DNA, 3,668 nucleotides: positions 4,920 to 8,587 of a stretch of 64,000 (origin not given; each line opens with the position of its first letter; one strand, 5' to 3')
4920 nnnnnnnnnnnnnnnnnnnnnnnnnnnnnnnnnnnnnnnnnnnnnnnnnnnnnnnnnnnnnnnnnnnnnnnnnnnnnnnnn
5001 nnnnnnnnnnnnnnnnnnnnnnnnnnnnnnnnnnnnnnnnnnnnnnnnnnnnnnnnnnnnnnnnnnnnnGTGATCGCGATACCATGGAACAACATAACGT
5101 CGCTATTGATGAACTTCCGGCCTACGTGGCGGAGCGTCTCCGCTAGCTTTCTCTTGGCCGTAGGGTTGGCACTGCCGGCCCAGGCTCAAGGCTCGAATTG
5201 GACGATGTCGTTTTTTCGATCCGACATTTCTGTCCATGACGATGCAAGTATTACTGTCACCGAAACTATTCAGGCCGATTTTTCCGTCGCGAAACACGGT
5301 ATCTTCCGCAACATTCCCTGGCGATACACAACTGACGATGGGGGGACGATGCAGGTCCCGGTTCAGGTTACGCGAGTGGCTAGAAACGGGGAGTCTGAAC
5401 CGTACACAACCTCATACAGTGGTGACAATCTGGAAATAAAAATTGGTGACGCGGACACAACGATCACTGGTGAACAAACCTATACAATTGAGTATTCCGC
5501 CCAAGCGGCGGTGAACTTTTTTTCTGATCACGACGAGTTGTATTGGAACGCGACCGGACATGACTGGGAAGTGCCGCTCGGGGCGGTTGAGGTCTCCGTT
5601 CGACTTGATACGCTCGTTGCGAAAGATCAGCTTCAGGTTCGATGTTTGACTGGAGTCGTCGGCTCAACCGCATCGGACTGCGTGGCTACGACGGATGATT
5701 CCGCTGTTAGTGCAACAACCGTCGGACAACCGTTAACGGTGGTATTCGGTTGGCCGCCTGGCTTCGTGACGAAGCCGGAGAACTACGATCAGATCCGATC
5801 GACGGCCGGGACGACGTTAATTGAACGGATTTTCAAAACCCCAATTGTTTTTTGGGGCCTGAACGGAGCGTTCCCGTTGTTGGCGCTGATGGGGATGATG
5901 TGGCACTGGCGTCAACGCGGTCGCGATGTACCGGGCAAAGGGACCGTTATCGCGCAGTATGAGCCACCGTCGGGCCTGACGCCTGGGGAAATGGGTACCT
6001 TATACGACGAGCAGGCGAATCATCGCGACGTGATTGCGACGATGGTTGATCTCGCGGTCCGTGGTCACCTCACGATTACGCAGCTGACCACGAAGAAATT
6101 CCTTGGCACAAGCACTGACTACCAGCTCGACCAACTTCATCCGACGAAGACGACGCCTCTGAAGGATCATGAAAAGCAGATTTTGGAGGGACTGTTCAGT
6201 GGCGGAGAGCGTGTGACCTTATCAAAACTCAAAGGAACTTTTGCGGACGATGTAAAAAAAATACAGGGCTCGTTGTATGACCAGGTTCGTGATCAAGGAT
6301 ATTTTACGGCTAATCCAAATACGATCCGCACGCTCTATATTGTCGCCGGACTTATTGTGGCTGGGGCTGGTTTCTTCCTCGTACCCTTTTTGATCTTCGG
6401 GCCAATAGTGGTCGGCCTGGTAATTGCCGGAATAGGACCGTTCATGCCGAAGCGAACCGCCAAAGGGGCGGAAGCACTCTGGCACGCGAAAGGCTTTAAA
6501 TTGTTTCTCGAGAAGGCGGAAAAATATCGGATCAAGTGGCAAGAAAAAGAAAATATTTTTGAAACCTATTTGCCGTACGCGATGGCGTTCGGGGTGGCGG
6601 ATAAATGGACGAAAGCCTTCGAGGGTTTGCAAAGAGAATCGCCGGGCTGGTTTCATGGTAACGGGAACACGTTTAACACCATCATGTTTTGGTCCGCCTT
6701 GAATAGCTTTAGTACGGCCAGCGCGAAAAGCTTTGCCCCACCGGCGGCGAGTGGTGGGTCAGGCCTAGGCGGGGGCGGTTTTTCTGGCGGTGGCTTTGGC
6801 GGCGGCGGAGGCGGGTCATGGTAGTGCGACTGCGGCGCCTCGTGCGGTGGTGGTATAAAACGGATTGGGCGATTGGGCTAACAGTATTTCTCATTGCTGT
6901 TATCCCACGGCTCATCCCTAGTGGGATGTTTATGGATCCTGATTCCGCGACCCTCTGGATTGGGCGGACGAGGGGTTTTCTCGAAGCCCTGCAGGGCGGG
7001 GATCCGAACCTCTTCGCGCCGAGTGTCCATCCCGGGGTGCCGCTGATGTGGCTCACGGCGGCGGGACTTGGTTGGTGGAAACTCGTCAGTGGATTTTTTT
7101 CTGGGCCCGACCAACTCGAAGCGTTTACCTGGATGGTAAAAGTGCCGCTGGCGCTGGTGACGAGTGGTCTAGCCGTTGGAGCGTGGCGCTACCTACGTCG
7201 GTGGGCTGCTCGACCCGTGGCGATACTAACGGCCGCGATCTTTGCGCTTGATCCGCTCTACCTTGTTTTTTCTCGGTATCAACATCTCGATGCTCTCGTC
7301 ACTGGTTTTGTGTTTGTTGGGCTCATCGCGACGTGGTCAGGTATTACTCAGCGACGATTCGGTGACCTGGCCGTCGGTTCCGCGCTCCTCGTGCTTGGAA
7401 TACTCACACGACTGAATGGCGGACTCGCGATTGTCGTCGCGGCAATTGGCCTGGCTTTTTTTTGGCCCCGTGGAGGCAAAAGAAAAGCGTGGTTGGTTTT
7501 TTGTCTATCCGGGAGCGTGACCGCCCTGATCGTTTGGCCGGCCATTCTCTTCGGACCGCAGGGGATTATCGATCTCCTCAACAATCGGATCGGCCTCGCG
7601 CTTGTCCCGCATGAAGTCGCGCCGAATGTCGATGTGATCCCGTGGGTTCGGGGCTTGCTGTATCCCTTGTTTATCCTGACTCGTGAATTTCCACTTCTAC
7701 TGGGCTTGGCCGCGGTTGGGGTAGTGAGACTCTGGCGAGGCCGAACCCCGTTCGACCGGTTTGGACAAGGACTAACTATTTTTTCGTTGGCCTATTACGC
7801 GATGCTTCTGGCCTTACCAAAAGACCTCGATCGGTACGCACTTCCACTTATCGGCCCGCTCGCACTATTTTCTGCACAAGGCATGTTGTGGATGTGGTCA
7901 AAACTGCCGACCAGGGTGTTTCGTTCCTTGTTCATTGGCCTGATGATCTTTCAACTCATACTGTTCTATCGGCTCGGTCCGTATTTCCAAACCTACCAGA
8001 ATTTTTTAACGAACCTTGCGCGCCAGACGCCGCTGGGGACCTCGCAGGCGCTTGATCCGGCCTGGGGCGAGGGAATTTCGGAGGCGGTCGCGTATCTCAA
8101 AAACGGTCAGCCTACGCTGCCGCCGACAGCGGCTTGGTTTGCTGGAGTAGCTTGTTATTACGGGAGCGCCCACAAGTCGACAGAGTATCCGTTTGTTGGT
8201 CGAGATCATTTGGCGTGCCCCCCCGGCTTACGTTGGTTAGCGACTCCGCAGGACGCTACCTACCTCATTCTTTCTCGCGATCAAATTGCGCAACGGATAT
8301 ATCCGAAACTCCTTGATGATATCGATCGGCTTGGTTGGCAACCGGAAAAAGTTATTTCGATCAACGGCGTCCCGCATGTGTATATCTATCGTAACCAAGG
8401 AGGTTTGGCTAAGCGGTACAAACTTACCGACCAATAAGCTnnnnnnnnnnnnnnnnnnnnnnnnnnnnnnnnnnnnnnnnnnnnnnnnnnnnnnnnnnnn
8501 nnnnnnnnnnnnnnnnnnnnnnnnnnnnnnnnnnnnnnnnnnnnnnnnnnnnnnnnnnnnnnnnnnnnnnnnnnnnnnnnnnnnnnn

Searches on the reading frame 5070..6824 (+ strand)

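Call 24: search_protein_families(library=pfam, proteins=[window:5070-6824:+], max_evalue=0.01)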
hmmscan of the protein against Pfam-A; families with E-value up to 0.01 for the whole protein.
window:5070-6824:+ (584 aa): 2 families
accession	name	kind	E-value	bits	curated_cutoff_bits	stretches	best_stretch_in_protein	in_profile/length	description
PF20990.2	DUF2207_C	-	5.5e-43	147.9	33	1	296-517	3-247/247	Predicted membrane protein (DUF2207) C-terminal domain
PF09972.14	DUF2207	-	1.4e-29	103.9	24.4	1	47-194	3-139/172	Predicted membrane protein (DUF2207) N-terminal domain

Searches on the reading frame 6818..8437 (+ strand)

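Call 24: search_protein_families(library=pfam, proteins=[window:6818-8437:+], max_evalue=0.01)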
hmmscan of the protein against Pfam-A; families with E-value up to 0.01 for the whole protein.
window:6818-8437:+ (539 aa): 2 families
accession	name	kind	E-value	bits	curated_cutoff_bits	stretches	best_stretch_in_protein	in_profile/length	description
PF13231.12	PMT_2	-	5e-05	24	26.1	1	105-239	22-159/160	Dolichyl-phosphate-mannose-protein mannosyltransferase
PF19529.4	DUF6057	-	0.0047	16.3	29.8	0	111-286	77-249/569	Family of unknown function (DUF6057)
